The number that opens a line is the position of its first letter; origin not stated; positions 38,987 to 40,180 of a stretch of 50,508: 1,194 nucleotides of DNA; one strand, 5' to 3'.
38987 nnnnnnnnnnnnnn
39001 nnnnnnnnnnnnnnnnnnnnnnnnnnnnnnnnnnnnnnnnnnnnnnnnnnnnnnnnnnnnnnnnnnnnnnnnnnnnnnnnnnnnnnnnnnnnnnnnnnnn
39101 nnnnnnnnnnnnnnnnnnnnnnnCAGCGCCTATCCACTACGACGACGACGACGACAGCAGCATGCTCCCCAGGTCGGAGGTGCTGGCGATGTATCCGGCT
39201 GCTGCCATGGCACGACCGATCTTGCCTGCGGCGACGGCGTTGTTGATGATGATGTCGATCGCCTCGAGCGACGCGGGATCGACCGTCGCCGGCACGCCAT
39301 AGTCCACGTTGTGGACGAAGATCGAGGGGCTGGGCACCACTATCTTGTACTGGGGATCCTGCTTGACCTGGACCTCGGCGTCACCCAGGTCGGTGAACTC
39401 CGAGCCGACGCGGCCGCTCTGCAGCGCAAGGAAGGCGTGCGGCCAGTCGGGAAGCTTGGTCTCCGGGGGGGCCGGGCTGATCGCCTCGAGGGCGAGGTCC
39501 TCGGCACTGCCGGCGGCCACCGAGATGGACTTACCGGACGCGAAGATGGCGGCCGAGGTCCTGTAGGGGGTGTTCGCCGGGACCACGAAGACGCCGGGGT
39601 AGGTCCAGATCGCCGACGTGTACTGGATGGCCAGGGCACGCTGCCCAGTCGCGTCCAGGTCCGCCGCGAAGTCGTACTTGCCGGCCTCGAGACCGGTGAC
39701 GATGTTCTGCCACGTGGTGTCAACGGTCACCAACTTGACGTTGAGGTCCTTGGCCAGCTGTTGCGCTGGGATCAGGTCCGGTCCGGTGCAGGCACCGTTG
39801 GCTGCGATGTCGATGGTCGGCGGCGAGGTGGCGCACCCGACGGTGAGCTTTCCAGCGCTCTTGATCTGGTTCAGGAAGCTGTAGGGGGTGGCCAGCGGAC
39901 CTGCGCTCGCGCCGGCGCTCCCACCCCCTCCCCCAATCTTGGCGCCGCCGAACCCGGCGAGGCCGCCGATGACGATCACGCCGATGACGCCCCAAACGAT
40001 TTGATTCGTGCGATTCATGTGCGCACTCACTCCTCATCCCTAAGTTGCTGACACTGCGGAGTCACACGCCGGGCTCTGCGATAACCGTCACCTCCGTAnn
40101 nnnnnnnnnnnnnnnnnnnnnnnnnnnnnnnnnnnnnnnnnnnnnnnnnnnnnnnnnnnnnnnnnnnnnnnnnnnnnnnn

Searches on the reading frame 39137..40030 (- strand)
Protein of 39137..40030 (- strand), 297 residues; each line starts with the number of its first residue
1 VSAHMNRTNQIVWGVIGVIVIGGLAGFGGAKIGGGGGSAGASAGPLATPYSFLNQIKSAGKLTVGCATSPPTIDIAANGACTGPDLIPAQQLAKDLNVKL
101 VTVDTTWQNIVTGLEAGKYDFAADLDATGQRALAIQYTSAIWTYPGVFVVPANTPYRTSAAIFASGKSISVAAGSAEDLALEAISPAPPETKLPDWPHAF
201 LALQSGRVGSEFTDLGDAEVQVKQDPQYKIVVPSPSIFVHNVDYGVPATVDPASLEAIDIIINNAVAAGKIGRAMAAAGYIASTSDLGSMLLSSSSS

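Call 6: search_protein_families(library=pfam, proteins=[window:39137-40030:-])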
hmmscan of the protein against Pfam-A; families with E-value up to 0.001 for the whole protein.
window:39137-40030:- (297 aa): 1 family
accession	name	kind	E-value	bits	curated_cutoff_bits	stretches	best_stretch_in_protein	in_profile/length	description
PF00497.25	SBP_bac_3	-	6.1e-13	49.1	26.4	1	63-271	2-122/132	Bacterial extracellular solute-binding proteins, family 3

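Call 9: search_protein_families(library=ncbifam, proteins=[window:39137-40030:-])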
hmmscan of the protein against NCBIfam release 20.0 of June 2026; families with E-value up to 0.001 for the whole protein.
window:39137-40030:- (297 aa): 4 families
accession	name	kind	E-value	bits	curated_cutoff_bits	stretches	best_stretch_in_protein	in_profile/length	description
TIGR01096.1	3A0103s03R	subfamily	1.5e-13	50.8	256.35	1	57-272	22-243/250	lysine/arginine/ornithine ABC transporter substrate-binding protein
TIGR02995.1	ectoine_ehuB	equivalog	1.4e-09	37.6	190.9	1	43-209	16-188/275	ectoine/hydroxyectoine ABC transporter substrate-binding protein EhuB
NF041765.1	ArtJ_Ecoli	equivalog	2.3e-07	30.7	510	1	56-234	17-194/243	arginine ABC transporter substrate-binding protein ArtJ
NF008426.0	PRK11260.1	equivalog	4.1e-07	29.5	312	1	51-225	32-208/266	cystine ABC transporter substrate-binding protein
